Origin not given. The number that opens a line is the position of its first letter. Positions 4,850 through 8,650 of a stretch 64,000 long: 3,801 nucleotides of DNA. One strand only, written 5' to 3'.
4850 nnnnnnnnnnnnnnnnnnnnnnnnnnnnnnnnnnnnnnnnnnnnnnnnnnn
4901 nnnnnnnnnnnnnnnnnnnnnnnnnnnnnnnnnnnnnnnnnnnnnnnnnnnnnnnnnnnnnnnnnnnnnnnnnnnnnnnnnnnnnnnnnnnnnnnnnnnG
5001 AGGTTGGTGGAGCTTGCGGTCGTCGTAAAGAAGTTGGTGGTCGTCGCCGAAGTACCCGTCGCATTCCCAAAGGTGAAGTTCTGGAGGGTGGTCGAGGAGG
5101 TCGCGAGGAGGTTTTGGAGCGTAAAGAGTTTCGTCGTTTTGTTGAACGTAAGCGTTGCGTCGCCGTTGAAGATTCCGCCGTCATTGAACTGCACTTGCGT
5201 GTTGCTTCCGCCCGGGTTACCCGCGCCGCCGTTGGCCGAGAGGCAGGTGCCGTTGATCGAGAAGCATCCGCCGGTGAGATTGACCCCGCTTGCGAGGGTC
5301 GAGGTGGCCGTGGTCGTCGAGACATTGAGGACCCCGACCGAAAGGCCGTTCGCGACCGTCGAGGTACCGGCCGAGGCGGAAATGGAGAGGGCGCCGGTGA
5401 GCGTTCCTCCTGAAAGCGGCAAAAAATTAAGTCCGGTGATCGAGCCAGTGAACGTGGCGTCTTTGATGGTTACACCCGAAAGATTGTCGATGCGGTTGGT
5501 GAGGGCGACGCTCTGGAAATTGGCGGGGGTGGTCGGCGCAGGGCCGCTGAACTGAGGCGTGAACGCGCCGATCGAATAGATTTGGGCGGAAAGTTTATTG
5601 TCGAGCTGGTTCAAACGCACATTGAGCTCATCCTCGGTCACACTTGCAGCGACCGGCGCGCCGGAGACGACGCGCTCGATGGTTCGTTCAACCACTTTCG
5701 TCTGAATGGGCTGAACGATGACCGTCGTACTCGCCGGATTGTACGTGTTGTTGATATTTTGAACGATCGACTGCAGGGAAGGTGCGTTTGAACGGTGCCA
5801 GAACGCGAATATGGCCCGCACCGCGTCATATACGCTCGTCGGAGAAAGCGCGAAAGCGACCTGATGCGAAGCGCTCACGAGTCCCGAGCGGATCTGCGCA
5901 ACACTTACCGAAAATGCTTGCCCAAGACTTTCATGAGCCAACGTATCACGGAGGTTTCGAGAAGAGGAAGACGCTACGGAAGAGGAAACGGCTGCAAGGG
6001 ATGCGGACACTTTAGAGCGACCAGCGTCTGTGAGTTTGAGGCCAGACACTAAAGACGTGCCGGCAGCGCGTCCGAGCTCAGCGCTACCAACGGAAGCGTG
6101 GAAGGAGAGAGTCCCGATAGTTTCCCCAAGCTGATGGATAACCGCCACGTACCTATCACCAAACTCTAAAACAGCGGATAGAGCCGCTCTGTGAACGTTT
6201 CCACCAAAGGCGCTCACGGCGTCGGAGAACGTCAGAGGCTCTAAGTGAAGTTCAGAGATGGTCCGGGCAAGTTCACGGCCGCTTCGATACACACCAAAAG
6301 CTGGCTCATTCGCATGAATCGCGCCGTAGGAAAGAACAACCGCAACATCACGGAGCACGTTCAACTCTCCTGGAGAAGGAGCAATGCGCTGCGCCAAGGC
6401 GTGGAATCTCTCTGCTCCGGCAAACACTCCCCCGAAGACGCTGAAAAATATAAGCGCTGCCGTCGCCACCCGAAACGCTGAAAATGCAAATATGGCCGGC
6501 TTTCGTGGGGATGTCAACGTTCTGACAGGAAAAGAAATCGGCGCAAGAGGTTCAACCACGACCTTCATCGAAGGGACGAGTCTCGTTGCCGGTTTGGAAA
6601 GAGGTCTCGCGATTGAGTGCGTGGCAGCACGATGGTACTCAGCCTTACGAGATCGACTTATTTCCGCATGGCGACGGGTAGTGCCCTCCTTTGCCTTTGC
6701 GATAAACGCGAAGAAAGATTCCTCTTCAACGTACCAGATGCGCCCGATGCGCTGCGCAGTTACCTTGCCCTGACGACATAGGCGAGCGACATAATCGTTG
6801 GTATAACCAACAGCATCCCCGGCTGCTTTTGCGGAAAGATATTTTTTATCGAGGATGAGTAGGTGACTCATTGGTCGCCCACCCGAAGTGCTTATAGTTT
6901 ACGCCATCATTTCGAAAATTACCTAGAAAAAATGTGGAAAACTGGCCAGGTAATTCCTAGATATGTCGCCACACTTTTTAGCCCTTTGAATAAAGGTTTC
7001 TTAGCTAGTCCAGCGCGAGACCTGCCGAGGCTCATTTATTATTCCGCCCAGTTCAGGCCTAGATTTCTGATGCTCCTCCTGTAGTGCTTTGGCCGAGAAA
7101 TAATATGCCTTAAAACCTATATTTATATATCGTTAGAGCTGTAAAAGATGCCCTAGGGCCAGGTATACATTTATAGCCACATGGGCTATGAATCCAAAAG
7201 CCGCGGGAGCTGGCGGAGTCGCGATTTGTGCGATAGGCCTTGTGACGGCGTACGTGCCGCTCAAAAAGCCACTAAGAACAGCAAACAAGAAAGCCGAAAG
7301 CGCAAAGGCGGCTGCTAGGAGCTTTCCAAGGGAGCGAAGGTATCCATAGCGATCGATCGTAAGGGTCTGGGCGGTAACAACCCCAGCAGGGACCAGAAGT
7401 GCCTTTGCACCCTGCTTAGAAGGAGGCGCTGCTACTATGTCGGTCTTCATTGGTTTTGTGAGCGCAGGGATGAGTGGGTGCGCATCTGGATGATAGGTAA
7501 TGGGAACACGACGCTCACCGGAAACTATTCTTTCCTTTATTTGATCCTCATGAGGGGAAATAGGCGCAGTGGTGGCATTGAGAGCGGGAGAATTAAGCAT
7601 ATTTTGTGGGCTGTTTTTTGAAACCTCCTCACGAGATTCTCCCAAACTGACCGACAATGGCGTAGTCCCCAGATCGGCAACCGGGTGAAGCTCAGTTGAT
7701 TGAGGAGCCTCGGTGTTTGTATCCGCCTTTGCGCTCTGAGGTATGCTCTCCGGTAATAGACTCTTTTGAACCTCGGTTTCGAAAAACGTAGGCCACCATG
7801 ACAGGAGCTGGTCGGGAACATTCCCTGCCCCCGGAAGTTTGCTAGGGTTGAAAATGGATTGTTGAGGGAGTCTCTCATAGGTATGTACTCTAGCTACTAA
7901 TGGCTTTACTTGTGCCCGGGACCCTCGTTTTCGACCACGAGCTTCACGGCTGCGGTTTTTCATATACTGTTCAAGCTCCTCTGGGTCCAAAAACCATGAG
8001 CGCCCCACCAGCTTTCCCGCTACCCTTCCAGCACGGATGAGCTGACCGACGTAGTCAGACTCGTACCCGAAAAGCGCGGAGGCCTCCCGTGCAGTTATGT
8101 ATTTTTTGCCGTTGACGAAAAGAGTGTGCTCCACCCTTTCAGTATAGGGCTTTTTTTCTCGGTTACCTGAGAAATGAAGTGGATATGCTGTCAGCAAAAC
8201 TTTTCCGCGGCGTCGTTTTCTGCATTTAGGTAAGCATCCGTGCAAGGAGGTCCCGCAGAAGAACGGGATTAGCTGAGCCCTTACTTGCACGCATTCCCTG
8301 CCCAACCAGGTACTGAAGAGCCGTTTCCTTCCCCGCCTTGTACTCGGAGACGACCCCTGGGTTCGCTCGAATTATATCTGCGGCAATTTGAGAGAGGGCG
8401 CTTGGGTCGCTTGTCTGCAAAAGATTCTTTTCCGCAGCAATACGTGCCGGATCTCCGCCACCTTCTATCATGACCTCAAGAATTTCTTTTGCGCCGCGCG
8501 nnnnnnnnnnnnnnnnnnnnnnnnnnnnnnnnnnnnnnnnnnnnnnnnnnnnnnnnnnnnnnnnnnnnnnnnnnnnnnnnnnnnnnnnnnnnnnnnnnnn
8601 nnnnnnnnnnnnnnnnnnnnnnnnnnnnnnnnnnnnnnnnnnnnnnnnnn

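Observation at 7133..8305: Tandem paralog: HTH_17 domain plus C-terminal membrane anchor, same strand, directly upstream of the giant gene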

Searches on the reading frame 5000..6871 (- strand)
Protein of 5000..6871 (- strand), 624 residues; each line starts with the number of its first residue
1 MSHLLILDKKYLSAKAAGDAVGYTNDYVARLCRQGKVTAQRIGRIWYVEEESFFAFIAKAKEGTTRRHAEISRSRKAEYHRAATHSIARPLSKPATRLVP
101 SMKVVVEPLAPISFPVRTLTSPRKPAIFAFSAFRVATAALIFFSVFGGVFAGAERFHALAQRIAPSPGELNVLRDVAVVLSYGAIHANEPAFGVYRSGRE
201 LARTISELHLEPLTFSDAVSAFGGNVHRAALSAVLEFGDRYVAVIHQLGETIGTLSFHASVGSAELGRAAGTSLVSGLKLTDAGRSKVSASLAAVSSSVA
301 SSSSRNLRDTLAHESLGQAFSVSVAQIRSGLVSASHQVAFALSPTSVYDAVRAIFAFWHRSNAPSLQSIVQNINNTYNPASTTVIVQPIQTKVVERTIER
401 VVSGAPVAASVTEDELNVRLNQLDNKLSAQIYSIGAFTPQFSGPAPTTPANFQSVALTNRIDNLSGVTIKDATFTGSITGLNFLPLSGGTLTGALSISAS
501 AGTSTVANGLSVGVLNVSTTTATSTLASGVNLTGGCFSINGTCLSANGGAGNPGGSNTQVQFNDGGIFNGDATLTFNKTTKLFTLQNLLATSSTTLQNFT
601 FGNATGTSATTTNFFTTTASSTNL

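Call 6: search_protein_families(library=pfam, proteins=[window:5000-6871:-], max_evalue=1)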
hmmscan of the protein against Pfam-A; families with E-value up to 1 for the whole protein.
window:5000-6871:- (624 aa): 1 family
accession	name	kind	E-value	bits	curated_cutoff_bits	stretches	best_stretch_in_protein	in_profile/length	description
PF12728.13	HTH_17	-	0.01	16.5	27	1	12-59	2-49/51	Helix-turn-helix domain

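Call 34: search_protein_families(library=ncbifam, proteins=[window:5000-6871:-], max_evalue=0.1)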
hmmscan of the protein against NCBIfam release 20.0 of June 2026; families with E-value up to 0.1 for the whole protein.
window:5000-6871:- (624 aa): 0 families

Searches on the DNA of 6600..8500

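Call 70: search_rna_families(source=window, start=6600, end=8500, threshold=evalue, max_evalue=1)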
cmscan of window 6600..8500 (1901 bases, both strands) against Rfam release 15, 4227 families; matches with E-value up to 1: 0.
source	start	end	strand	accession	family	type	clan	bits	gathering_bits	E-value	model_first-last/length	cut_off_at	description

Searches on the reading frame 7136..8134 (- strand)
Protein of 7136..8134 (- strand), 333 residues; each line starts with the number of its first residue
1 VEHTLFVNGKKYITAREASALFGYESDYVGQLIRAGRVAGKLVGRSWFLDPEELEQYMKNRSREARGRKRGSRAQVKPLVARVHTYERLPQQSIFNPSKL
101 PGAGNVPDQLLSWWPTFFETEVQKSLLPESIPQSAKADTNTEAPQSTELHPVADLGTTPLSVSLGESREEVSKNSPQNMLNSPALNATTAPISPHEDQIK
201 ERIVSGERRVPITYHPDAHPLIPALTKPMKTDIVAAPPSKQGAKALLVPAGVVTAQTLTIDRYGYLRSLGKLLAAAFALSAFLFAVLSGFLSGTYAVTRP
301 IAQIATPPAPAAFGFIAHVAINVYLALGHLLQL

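Call 6: search_protein_families(library=pfam, proteins=[window:7136-8134:-], max_evalue=1)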
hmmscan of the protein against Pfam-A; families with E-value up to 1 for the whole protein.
window:7136-8134:- (333 aa): 1 family
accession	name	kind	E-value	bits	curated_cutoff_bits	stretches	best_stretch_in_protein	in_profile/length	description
PF12728.13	HTH_17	-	2.4e-05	24.9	27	1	12-61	1-50/51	Helix-turn-helix domain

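Call 9: find_homologous_proteins(query=window:7136-8134:-, max_evalue=0.001)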
Query window:7136-8134:- (333 aa): 4 proteins with E <= 0.001 among 7303 candidates.
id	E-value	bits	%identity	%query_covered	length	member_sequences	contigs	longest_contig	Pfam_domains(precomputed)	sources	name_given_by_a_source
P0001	3.6e-216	734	100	100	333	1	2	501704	PF12728.14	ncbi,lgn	-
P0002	5.8e-9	54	51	18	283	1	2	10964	-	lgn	-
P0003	3.5e-6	45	41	20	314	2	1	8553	-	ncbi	-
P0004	3.3e-5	41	33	23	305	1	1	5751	-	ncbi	-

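Call 11: find_encoding_contigs(protein=P0001, flank=3000, max_places=4)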
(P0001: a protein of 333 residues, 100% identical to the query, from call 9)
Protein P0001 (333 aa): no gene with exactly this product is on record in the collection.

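Call 13: find_encoding_contigs(protein=P0002, flank=6000, max_places=3)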
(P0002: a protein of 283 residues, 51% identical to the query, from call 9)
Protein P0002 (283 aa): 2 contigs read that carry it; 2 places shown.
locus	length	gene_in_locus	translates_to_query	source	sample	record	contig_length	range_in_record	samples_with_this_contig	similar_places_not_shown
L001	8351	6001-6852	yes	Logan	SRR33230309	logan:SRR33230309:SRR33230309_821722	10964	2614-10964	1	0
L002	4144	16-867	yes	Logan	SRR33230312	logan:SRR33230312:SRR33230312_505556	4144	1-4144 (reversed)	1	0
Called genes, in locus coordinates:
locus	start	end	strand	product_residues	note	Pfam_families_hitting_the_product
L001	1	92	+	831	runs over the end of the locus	PF07517:SecA_DEAD, PF01043:SecA_PP_bind, PF21090:P-loop_SecA, PF07516:SecA_SW, PF02810:SEC-C (weak)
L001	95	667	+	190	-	PF09335:VTT_dom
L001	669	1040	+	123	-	-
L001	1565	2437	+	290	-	PF03690:MYG1_exonuc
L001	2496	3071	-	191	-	PF20803:PaaX_M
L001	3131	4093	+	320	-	PF01018:GTP1_OBG, PF01926:MMR_HSR1, PF02421:FeoB_N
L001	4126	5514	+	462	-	PF02934:GatB_N, PF02637:GatB_Yqey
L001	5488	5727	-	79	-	PF12728:HTH_17 (weak), PF00376:MerR, PF13411:MerR_1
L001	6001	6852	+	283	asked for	-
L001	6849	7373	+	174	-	PF10502:Peptidase_S26, PF00717:Peptidase_S24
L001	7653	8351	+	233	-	?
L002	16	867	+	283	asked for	-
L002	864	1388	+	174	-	PF10502:Peptidase_S26, PF00717:Peptidase_S24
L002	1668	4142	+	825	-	?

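Call 34: search_protein_families(library=ncbifam, proteins=[window:7136-8134:-], max_evalue=0.1)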
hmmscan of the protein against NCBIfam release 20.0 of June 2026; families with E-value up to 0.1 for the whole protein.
window:7136-8134:- (333 aa): 1 family
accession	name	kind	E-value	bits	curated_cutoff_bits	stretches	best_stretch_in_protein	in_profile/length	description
TIGR01764.1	excise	domain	0.00064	20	28.8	1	12-59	1-48/49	excisionase family DNA-binding protein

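Call 46: predict_structure(alignment_id=A2)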
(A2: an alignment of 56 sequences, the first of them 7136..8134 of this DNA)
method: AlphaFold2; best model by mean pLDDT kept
length: 333 residues; sequences in the alignment: 56
mean_pLDDT: 63.5   pTM: 0.34
mean pLDDT of the five models: 63.5, 62.4, 61.7, 60.5, 60.1
residues with pLDDT >= 90: 67; 70-90: 60; 50-70: 72; < 50: 134
segments of 3 or more residues with pLDDT < 50: 92-95, 117-128, 136-149, 153-166, 172-189, 193-198, 200-209, 216-221, 223-226, 228-235, 242-260
pLDDT, mean of each block of 10 residues (from residue 1): 91 97 97 98 97 98 94 76 52 52 57 48 44 48 46 43 45 42 43 47 46 48 45 48 42 39 72 82 80 64 56 73 81 79
secondary structure, 60 per line:
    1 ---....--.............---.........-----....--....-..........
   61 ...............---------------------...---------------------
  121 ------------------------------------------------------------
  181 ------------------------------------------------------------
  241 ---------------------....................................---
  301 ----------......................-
elements in order: E4-7 E10-14 H15-22 H26-34 E40-43 E46-49 H51-75 H262-297 H311-332

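Call 48: fold_search(model_id=the predicted structure, library=pdb)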
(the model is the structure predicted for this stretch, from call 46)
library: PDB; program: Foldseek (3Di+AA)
matches with E <= 10: 349; with E <= 0.001: 0
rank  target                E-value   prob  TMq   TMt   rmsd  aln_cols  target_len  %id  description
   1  4p0y_A                4.5e-02  1.00  0.13  0.36   2.0        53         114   32  Structure of the double stranded DNA binding type IV secretion protein TraN from Enterococcus (released 2014-07-30)
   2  4p0z                  4.8e-02  1.00  0.14  0.36   2.0        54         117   31  Structure of the double stranded DNA binding type IV secretion protein TraN from Enterococcus (released 2014-07-30)
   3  4pm3_A                5.1e-02  1.00  0.13  0.36   2.0        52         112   31  Structure of the double-stranded DNA binding type IV secretion protein TraN from Enterococcus (released 2014-07-30)
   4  4pm3_B                6.6e-02  0.98  0.14  0.37   5.5        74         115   24  Structure of the double-stranded DNA binding type IV secretion protein TraN from Enterococcus (released 2014-07-30)
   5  4j2n_C                8.0e-02  1.00  0.13  0.69   1.6        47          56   17  Crystal Structure of mycobacteriophage Pukovnik Xis (released 2013-10-23)
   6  4j2n_A                1.0e-01  1.00  0.13  0.70   1.7        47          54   17  Crystal Structure of mycobacteriophage Pukovnik Xis (released 2013-10-23)
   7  6amk_B                1.5e-01  0.99  0.13  0.73   1.9        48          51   19  Structure of Streptomyces venezuelae BldC-whiI opt complex (released 2018-03-28)
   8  6cmv_D                1.9e-01  0.72  0.15  0.34   5.1        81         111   18  Crystal structure of Archaeal Biofilm Regulator (AbfR2) from Sulfolobus acidocaldarius (released 2018-11-14)
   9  4ooi_B                2.0e-01  0.54  0.11  0.30   5.0        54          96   17  Reduced HlyU from Vibrio cholerae N16961 (released 2014-12-31)
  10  6ama_A                2.4e-01  0.96  0.12  0.63   2.1        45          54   18  Structure of S. coelicolor/S. venezuelae BldC-smeA-ssfA complex to 3.09 Angstrom (released 2018-03-28)
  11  8dgl_B                2.4e-01  0.93  0.13  0.54   3.0        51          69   18  Crystal Structure of the RdfS Excisionase (released 2022-10-05)
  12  3l09_A                2.8e-01  0.21  0.10  0.13   5.5        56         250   20  Crystal structure of Putative transcriptional regulator (JANN_22DEC04_CONTIG27_REVISED_GENE3569) from Jannaschia sp. C (released 2010-01-12)
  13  4k2e_B                3.1e-01  0.66  0.10  0.32   2.8        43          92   19  HlyU from Vibrio cholerae N16961 (released 2014-04-30)
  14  4k2e_A                3.1e-01  0.41  0.11  0.30   5.2        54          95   17  HlyU from Vibrio cholerae N16961 (released 2014-04-30)
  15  7p6f_BBB              3.1e-01  0.38  0.10  0.28   5.0        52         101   19  1.93 A resolution X-ray crystal structure of the transcriptional regulator SrnR from Streptomyces griseus (released 2022-05-25)
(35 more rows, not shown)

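Call 57: list_cluster_members(proteins=[P0001, P0003, P0004])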
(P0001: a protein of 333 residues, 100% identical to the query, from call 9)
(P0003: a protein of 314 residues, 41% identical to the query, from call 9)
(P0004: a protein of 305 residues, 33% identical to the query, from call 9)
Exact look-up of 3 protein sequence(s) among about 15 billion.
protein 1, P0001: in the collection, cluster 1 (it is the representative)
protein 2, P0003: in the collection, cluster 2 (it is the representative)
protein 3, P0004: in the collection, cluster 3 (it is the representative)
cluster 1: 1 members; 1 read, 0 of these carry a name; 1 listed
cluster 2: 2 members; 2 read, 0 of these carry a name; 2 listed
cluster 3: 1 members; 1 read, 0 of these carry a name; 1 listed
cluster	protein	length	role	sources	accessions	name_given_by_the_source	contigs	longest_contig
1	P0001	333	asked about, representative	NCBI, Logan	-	-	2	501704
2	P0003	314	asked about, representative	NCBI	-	-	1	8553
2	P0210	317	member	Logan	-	-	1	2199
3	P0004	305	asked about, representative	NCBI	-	-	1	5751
